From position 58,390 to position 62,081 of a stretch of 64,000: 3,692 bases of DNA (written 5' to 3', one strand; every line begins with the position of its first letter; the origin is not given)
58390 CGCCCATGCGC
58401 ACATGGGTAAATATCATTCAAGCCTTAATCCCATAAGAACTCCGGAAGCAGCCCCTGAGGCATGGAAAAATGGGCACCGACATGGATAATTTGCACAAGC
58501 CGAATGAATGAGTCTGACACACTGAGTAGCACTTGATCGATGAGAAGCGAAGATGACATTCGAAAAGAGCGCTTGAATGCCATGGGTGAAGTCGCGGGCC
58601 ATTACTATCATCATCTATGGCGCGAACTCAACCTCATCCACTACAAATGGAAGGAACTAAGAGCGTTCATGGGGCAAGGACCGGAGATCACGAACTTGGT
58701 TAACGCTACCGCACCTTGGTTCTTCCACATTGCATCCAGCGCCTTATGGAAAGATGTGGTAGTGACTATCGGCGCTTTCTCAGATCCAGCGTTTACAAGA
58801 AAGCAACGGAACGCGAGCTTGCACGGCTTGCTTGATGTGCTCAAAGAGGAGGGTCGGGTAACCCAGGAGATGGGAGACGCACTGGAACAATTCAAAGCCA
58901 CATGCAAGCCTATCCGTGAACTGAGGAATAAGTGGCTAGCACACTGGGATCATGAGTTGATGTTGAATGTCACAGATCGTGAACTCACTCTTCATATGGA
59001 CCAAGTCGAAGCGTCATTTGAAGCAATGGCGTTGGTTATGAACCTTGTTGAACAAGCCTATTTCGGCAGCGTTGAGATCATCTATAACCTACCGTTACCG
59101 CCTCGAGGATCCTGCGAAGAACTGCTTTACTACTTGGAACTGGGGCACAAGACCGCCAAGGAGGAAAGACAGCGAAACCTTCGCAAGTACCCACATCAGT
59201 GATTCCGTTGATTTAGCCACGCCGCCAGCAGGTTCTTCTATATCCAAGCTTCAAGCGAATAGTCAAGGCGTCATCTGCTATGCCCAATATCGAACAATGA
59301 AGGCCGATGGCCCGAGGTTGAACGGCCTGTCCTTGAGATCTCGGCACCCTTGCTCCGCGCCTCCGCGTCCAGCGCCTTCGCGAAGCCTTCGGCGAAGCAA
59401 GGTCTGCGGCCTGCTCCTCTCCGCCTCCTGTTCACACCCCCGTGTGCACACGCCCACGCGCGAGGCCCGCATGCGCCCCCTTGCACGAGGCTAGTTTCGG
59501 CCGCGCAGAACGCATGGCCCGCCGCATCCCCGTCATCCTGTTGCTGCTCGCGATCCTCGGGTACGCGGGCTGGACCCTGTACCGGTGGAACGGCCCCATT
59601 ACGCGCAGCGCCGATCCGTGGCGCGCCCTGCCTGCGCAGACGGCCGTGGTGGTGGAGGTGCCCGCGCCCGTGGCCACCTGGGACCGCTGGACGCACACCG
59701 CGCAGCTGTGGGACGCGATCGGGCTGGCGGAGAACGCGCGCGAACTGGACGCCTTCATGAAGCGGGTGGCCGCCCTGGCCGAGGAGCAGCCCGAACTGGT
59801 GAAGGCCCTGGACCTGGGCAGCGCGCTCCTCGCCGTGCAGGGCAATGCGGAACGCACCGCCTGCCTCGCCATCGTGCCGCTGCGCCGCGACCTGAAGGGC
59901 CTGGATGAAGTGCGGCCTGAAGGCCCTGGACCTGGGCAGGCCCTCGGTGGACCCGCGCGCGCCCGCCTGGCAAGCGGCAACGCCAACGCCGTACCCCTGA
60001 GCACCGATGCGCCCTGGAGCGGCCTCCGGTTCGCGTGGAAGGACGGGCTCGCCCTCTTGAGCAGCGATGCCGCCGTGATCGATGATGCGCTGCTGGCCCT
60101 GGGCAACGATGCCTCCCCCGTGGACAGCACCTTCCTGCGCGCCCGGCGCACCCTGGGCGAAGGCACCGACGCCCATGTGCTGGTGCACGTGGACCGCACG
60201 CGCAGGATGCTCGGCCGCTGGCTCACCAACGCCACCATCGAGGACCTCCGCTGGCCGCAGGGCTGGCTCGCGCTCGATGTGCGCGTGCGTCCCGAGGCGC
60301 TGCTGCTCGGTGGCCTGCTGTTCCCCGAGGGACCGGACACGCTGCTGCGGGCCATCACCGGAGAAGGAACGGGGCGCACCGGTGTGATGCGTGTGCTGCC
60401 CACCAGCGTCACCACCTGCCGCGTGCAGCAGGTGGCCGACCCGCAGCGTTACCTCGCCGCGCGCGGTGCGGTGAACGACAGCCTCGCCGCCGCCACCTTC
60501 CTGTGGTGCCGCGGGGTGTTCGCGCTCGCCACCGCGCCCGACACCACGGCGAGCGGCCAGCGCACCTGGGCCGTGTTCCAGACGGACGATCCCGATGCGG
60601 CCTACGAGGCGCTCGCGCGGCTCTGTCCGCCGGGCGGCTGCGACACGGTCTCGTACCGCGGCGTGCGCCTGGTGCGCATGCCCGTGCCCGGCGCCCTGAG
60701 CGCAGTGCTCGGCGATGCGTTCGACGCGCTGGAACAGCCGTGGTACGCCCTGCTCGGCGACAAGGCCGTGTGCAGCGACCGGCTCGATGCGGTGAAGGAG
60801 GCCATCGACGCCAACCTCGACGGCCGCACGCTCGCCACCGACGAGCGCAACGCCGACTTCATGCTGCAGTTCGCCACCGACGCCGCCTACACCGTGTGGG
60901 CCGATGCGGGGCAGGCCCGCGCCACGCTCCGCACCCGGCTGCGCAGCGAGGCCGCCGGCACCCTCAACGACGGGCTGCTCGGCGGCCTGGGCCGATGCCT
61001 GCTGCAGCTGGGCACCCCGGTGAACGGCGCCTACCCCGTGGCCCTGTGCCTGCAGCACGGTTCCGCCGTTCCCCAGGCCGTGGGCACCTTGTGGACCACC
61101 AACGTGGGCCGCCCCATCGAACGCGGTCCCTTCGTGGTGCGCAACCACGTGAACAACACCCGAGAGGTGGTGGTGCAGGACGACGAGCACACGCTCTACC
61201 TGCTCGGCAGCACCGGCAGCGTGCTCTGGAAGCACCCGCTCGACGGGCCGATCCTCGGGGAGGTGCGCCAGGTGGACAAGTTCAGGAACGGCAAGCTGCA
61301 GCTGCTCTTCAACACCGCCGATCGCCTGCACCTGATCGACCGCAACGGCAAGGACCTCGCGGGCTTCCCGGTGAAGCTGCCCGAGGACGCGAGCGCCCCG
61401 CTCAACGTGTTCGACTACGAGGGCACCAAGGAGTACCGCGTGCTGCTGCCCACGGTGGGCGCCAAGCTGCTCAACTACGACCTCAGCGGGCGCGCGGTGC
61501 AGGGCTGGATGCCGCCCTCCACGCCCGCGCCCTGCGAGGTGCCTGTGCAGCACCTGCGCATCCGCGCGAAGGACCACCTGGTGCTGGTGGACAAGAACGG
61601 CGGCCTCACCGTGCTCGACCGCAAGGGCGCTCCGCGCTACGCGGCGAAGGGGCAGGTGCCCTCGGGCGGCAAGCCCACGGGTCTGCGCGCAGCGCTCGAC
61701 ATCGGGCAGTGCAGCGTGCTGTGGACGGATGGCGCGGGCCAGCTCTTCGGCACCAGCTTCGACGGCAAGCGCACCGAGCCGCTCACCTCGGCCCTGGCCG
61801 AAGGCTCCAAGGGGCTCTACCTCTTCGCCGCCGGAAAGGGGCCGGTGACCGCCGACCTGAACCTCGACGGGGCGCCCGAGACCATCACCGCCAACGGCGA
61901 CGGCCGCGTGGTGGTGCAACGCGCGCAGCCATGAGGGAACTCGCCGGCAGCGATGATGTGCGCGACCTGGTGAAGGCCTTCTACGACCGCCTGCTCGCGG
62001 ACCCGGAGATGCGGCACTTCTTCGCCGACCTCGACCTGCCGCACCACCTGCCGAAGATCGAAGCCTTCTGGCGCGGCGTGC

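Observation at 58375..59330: AT-rich islet carrying an orphan HEPN-like (Rx5H) gene between rnhB and a housekeeping-like gene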

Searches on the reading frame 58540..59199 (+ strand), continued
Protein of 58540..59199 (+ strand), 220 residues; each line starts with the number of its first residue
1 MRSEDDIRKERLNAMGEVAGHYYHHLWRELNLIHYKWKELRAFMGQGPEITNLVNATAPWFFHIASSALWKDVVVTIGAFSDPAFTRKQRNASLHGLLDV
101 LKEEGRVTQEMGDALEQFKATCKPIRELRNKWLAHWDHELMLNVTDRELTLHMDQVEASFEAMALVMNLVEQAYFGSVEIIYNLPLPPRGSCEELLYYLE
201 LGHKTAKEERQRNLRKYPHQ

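Call 51: find_encoding_contigs(protein=P0002, flank=6000, max_places=3)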
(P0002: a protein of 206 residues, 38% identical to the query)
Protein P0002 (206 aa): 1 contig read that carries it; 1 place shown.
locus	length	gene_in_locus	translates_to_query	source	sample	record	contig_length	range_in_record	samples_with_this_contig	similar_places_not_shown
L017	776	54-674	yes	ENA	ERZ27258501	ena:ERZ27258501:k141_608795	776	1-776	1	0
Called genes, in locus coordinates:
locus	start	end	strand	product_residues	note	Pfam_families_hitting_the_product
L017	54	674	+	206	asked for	PF18734:HEPN_AbiU2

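Call 52: find_encoding_contigs(protein=P0003, flank=6000, max_places=3)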
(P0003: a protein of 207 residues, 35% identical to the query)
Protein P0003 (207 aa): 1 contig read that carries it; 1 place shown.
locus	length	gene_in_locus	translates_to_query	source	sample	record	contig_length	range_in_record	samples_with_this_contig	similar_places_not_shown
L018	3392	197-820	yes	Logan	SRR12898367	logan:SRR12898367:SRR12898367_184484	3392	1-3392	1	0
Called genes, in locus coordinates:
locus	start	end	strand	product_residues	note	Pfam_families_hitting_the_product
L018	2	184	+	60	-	?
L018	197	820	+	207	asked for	PF18734:HEPN_AbiU2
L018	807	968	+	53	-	PF20467:MmeI_C (weak)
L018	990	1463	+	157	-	PF04480:DUF559, PF18741:MTES_1575 (weak)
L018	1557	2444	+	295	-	-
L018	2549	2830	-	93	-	-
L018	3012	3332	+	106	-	PF13560:HTH_31, PF12844:HTH_19, PF01381:HTH_3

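Call 53: find_encoding_contigs(protein=P0004, flank=6000, max_places=3)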
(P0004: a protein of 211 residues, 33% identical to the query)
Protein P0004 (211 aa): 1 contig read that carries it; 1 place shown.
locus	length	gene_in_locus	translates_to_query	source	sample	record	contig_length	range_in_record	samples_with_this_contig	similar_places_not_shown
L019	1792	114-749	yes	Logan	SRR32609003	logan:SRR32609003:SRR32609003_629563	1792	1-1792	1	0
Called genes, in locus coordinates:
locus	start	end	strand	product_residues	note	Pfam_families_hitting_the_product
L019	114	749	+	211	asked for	PF18734:HEPN_AbiU2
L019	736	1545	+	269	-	PF03747:ADP_ribosyl_GH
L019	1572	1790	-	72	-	?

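Call 54: get_annotated_region(hit=H1, flank=5000)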
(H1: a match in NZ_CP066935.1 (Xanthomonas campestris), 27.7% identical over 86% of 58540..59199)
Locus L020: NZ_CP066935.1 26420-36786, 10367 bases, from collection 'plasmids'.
description: Xanthomonas campestris pv. campestris strain 08290 plasmid unnamed
organism: Xanthomonas campestris (NCBI taxid 340)
taxonomy: Bacteria; Pseudomonadota; Gammaproteobacteria; Lysobacterales; Lysobacteraceae; Xanthomonas; Xanthomonas campestris
host: -; source: Brassica oleracea var. capitata,Cell Culture,Symptomatic leaf tissue; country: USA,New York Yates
typing (MOB-suite, as given by PLSDB): conjugative; relaxase MOBP; mating-pair formation MPF_T
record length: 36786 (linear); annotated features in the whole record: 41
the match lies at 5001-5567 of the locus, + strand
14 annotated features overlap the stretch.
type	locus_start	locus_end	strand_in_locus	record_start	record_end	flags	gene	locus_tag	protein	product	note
CDS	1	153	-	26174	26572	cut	-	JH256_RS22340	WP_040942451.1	DUF6573 family protein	-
CDS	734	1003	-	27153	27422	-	-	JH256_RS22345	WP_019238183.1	hypothetical protein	-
CDS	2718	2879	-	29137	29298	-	-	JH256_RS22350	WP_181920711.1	hypothetical protein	-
CDS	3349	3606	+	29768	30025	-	-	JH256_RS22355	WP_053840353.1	hypothetical protein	-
CDS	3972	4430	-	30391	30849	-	-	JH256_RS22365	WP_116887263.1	hypothetical protein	-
CDS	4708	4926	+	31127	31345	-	-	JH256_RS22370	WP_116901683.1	hypothetical protein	-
CDS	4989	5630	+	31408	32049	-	-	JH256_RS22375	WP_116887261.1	hypothetical protein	-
CDS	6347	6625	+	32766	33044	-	-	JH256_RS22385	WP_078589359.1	hypothetical protein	-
CDS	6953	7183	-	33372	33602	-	-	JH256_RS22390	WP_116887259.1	hypothetical protein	-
CDS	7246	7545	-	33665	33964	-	-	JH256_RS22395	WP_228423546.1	hypothetical protein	-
CDS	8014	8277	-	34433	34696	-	-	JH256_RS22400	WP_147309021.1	hypothetical protein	-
CDS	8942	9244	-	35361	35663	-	-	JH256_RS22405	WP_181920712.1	hypothetical protein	-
CDS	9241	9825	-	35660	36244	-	-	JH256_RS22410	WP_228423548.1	hypothetical protein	-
CDS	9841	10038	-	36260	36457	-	-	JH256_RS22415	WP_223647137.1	hypothetical protein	-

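Call 55: get_annotated_region(hit=H3, flank=5000)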
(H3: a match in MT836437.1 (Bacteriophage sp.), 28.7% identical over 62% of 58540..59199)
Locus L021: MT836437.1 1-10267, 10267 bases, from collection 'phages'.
description: UNVERIFIED: Bacteriophage sp. clone scaffold_2207 genomic sequence.
organism: Bacteriophage sp. (NCBI taxid 38018)
taxonomy: Viruses
host: -; source: human fecal samples; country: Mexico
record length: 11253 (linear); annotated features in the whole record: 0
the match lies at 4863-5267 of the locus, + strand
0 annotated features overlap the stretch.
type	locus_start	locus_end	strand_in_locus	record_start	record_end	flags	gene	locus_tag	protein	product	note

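Call 66: search_solved_structures(query=A2, max_evalue=10, show_alignments=2)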
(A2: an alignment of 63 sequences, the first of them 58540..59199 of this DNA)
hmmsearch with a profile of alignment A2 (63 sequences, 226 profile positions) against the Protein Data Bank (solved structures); distinct sequences matched with E-value up to 10: 3.
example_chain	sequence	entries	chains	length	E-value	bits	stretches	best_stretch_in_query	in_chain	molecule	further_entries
4a8e_A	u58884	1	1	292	0.17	14.3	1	39-116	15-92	PROBABLE TYROSINE RECOMBINASE XERC-LIKE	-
5lnk_z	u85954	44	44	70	0.47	12.8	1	126-166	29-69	Mitochondrial complex I, MWFE subunit | NADH dehydrogenase [ubiquinone] 1 alpha subcomplex subunit 1 | NDUFA1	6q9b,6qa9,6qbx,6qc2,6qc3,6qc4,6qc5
4iwh_A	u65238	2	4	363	0.63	12.4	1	133-189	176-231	3-isopropylmalate dehydrogenase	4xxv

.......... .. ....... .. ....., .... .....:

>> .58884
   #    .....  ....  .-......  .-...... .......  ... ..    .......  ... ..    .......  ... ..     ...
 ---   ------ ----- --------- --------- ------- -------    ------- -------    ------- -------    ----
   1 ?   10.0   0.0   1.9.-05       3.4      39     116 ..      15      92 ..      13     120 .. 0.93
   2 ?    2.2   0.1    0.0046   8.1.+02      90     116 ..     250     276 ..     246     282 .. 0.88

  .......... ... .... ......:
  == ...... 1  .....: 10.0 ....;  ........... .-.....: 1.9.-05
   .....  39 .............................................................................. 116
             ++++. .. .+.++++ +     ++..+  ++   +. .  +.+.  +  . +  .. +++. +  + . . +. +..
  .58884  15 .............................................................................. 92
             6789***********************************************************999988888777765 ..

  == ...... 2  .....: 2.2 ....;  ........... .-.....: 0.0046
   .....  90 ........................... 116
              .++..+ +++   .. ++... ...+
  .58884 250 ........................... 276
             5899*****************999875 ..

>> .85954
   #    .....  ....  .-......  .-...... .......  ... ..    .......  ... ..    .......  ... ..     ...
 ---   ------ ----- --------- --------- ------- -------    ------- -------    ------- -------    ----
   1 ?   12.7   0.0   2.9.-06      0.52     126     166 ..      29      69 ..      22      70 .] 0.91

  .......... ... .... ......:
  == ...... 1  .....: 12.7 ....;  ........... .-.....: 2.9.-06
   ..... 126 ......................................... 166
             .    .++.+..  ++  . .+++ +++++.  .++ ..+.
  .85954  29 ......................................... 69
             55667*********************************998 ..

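Call 82: fold_search(model_id=the predicted structure, library=viral)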
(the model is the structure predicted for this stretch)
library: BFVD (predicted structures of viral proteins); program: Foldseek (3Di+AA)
matches with E <= 10: 154; with E <= 0.001: 0
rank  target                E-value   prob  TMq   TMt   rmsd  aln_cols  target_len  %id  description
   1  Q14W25                7.2e-01  0.07  0.13  0.11  33.0       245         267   11  ORF81 [Ranid herpesvirus 2]
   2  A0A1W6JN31            7.5e-01  0.13  0.14  0.17  16.2       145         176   14  Uncharacterized protein [Lactococcus phage LW81]
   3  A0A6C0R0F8            1.2e+00  0.10  0.17  0.15  14.6       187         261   13  Capsid morphogenesis protein [Listeria phage LP-018]
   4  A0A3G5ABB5            1.5e+00  0.08  0.22  0.21  22.7       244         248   11  Uncharacterized protein [Hyperionvirus sp.]
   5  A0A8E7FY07            1.6e+00  0.10  0.19  0.19  26.8       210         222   12  (no name in the UniProt tables at hand)
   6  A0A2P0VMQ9            1.6e+00  0.09  0.19  0.21  18.3       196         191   16  Uncharacterized protein [Tetraselmis virus 1]
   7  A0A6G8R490            1.6e+00  0.06  0.15  0.09  19.2       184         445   12  (no name in the UniProt tables at hand)
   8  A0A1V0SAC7            1.7e+00  0.07  0.14  0.18  11.8       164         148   12  Uncharacterized protein [Catovirus CTV1]
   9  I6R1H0                1.7e+00  0.06  0.14  0.12  17.9       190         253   10  (no name in the UniProt tables at hand)
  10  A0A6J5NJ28            1.9e+00  0.25  0.28  0.33  14.8       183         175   12  Uncharacterized protein [uncultured Caudovirales phage]
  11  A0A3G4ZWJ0            1.9e+00  0.11  0.18  0.23  13.0       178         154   11  Uncharacterized protein [Faunusvirus sp.]
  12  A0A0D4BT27            2.3e+00  0.08  0.18  0.05  17.8       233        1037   12  Capsid protein VP1 [Porcine parvovirus]
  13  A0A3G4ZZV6            2.6e+00  0.13  0.30  0.30  20.0       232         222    8  Uncharacterized protein [Harvfovirus sp.]
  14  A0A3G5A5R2            2.6e+00  0.12  0.27  0.31  20.2       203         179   11  Uncharacterized protein [Hyperionvirus sp.]
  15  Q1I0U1                2.6e+00  0.03  0.12  0.14  25.0       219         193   15  Uncharacterized protein VP11 [Micromonas pusilla reovirus (isolate Netherlands/2005)]
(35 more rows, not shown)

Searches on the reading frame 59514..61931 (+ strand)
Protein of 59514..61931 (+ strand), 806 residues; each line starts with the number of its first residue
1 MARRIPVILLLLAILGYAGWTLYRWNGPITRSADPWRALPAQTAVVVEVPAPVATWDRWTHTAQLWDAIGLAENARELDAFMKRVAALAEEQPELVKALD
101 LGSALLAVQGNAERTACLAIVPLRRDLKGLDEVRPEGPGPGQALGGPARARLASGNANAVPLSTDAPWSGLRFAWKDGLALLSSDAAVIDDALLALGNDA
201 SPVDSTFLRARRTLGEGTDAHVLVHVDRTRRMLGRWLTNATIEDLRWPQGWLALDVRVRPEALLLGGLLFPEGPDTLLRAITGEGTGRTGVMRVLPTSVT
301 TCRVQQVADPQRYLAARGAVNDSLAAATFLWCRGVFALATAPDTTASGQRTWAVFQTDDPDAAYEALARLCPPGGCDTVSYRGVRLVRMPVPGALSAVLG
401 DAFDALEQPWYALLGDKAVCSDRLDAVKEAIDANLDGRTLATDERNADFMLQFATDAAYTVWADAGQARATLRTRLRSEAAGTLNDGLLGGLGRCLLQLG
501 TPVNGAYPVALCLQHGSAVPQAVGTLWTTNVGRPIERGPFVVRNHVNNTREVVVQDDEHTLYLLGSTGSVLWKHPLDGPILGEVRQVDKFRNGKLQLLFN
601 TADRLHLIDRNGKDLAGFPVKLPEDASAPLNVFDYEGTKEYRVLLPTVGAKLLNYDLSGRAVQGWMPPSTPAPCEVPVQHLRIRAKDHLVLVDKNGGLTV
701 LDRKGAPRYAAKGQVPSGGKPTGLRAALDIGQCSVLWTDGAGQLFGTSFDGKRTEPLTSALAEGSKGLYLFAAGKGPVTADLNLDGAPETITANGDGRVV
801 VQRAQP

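Call 7: search_protein_families(library=pfam, proteins=[window:59514-61931:+], max_evalue=1)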
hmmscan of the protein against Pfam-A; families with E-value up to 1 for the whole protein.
window:59514-61931:+ (806 aa): 3 families
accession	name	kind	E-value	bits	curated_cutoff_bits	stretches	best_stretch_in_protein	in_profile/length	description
PF13360.13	PQQ_2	-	0.00033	20.8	27.6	1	526-627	56-153/233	Outer membrane protein assembly factor BamB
PF11832.13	DUF3352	-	0.024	13.7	26.8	1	345-452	119-219/536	Protein of unknown function (DUF3352)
PF13570.13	Beta-prop_ACSF4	-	0.031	14.1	133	1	525-622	206-300/329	Beta-alanine-activating enzyme, beta-propeller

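Call 15: find_related_loci(query=window:59514-61931:+, collection=genome_contigs, flank=6000)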
Query window:59514-61931:+ (806 aa) in genome_contigs; peptide patterns used: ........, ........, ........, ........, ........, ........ (x = any residue, [..] = any of these).
59 stretches matched a pattern; 7 encode a relative of the query (tblastn E <= 1e-3); 6 distinct loci.
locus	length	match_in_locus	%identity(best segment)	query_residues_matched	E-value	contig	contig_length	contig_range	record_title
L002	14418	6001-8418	63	1-806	0e+0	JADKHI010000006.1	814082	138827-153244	MAG: Flavobacteriales bacterium isolate Skiv_18-Q3-R9-52_BAT3C.268 tig01155366-10-8136800, whole genome shotgun sequence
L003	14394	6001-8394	79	1-805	0e+0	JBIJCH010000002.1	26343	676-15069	MAG: Flavobacteriales bacterium isolate ME2006-08-18D11_3300042945_group2_bin231 Rohwer_bin944_scaffold_1327_c1, whole g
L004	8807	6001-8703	40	3-751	2e-164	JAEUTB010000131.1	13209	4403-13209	MAG: Flavobacteriales bacterium isolate new MAG-318 k141_4039529, whole genome shotgun sequence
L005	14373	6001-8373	38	3-800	4e-164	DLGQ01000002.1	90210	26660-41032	MAG TPA_asm: Flavobacteriales bacterium UBA7690 UBA7690_contig_11373, whole genome shotgun sequence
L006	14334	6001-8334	39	16-805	1e-161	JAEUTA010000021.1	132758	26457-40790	MAG: Flavobacteriales bacterium isolate new MAG-317 k141_252494, whole genome shotgun sequence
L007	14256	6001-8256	39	3-752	6e-158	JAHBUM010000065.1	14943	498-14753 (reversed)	MAG: Flavobacteriales bacterium isolate ACE_BAC33 BAC33_65, whole genome shotgun sequence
